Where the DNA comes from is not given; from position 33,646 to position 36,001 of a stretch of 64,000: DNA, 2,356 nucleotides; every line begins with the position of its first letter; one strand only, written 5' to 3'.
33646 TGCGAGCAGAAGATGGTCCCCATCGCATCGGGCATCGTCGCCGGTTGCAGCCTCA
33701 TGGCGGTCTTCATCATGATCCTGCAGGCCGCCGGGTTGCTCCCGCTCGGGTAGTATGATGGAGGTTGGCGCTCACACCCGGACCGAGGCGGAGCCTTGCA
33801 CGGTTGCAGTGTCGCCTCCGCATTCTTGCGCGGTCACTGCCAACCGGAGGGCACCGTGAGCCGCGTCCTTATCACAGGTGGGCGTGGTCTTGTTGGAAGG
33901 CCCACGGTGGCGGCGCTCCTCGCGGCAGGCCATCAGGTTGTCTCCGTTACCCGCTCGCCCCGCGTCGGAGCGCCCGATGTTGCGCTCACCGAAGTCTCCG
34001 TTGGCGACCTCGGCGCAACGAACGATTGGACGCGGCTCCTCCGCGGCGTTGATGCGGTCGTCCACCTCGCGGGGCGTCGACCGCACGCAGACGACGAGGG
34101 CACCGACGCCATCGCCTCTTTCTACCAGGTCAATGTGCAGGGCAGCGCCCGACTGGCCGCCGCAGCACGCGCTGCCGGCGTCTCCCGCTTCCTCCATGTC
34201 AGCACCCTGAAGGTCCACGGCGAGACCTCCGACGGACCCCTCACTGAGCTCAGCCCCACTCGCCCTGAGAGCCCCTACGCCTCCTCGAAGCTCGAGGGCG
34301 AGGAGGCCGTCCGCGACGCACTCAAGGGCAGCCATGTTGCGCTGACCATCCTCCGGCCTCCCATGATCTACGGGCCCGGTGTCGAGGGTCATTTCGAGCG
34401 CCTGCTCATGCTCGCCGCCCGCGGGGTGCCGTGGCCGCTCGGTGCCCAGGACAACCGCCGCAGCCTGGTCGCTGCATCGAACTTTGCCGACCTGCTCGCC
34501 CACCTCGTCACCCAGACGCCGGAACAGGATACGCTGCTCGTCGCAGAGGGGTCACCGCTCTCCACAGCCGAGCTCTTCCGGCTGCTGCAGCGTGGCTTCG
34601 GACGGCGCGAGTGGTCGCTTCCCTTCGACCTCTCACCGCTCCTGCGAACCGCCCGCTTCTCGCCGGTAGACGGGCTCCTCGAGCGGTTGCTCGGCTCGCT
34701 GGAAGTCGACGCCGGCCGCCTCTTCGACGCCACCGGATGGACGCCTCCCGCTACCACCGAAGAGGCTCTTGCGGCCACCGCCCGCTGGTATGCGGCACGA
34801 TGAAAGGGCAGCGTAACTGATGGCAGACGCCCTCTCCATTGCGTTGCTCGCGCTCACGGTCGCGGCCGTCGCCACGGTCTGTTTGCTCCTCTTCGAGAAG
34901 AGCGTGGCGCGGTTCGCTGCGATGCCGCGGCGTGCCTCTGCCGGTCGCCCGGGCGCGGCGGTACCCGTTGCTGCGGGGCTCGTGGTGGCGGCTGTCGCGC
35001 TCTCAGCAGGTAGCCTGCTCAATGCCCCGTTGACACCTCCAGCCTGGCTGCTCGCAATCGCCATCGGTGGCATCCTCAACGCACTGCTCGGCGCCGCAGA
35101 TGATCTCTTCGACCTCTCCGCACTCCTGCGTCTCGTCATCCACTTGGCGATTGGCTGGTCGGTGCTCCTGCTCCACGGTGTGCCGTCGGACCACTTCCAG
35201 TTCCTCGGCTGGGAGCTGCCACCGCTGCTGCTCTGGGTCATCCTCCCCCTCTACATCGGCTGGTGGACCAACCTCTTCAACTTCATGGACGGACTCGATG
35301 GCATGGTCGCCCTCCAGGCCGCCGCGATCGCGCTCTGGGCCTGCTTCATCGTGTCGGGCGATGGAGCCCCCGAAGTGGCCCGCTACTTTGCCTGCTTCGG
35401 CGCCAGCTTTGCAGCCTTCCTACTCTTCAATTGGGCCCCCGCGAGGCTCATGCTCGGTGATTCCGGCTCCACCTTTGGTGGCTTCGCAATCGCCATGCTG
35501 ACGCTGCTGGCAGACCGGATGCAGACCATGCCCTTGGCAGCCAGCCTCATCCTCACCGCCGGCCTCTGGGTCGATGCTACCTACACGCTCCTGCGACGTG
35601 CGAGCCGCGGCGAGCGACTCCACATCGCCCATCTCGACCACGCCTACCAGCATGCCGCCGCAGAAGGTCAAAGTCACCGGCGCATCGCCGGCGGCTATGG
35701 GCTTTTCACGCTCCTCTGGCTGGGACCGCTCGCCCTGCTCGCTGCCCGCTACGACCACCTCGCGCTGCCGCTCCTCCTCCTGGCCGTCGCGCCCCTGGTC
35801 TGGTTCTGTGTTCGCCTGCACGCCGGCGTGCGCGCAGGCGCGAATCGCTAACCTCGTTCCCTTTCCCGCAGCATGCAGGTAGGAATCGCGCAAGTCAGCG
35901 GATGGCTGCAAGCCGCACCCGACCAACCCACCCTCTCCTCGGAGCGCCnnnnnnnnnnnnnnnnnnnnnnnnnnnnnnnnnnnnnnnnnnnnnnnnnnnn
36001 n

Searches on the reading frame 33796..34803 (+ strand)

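Call 76: search_protein_families(library=pfam, proteins=[window:33796-34803:+], max_evalue=0.0001)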
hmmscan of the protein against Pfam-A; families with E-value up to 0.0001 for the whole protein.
window:33796-34803:+ (335 aa): 7 families
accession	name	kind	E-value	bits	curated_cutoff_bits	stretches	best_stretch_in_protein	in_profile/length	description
PF01370.27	Epimerase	-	4.2e-36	125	20.9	1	24-242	1-232/240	NAD dependent epimerase/dehydratase family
PF16363.11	GDP_Man_Dehyd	-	1.6e-21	77.6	27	1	25-263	1-261/332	GDP-mannose 4,6 dehydratase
PF04321.23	RmlD_sub_bind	-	3.8e-21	75.8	27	1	23-243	2-202/287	RmlD substrate binding domain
PF01073.25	3Beta_HSD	-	3.2e-19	69.5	22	1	25-239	1-232/280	3-beta hydroxysteroid dehydrogenase/isomerase family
PF13460.12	NAD_binding_10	-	1e-18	68.3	27.2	1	28-192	1-147/184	NAD(P)H-binding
PF07993.18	NAD_binding_4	-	1.5e-12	47.7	20.1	1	75-202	79-218/258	Male sterility protein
PF05368.20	NmrA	-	6.6e-08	32.9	27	1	22-144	3-114/298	NmrA-like family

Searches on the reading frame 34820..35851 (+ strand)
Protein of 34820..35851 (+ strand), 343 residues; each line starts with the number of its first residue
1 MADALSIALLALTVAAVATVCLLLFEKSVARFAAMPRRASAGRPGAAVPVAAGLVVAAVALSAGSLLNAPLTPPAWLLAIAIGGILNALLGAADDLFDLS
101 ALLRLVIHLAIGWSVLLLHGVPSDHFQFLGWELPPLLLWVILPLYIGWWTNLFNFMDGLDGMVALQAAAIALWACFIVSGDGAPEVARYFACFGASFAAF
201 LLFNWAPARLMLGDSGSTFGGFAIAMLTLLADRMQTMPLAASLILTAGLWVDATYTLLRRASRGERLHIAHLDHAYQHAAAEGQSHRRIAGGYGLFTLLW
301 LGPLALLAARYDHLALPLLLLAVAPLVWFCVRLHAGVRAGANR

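Call 76: search_protein_families(library=pfam, proteins=[window:34820-35851:+], max_evalue=0.0001)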
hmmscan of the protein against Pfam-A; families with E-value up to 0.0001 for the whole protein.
window:34820-35851:+ (343 aa): 1 family
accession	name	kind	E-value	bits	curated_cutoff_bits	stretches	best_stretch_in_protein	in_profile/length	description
PF00953.26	Glycos_transf_4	-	2.7e-27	96.2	27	1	78-230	2-158/160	Glycosyl transferase family 4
